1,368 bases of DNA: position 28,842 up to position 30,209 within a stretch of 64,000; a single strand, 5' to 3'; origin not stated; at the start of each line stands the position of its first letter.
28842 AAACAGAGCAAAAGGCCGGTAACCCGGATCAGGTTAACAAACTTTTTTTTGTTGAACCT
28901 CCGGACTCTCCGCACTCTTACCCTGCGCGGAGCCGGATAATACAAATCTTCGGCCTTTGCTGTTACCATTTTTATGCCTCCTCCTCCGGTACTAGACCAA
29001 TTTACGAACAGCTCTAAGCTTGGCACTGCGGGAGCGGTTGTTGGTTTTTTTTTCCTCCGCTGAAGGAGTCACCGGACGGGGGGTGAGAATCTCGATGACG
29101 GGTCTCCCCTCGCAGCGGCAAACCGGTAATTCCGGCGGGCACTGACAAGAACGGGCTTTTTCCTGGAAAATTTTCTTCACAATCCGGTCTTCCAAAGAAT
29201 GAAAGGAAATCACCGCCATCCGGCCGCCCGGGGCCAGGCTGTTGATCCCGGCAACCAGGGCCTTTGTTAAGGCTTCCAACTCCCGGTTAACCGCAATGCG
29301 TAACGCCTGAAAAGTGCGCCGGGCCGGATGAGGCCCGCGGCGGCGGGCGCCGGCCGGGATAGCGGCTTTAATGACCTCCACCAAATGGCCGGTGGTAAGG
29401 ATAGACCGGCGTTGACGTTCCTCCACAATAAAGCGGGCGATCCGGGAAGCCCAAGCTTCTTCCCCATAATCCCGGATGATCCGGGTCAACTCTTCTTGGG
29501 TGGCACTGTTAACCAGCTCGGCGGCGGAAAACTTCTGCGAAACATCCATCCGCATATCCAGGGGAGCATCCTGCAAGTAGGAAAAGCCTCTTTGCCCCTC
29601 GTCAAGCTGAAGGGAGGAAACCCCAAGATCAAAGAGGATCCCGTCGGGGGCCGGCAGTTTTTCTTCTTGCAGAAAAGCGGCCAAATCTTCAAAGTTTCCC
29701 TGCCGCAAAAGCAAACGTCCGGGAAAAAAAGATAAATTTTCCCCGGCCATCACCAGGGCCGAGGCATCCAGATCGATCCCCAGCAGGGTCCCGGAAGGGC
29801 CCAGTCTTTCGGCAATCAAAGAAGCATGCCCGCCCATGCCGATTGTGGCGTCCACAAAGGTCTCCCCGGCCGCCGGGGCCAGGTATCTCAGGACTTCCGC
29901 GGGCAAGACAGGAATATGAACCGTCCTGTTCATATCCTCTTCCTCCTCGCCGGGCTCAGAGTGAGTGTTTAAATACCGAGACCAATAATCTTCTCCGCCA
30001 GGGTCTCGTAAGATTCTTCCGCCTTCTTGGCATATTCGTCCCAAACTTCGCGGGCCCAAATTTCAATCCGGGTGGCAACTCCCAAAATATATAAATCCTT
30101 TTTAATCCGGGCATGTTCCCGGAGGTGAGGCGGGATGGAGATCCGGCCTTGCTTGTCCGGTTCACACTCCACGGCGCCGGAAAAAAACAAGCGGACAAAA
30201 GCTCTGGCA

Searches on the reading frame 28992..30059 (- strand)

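Call 47: search_protein_families(library=ncbifam, proteins=[window:28992-30059:-], max_evalue=1e-20)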
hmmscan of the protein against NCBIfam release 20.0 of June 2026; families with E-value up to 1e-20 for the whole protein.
window:28992-30059:- (355 aa): 1 family
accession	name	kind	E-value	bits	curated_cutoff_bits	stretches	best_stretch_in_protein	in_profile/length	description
TIGR00006.1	TIGR00006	equivalog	2.1e-103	346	154.3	1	43-353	2-309/310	16S rRNA (cytosine(1402)-N(4))-methyltransferase RsmH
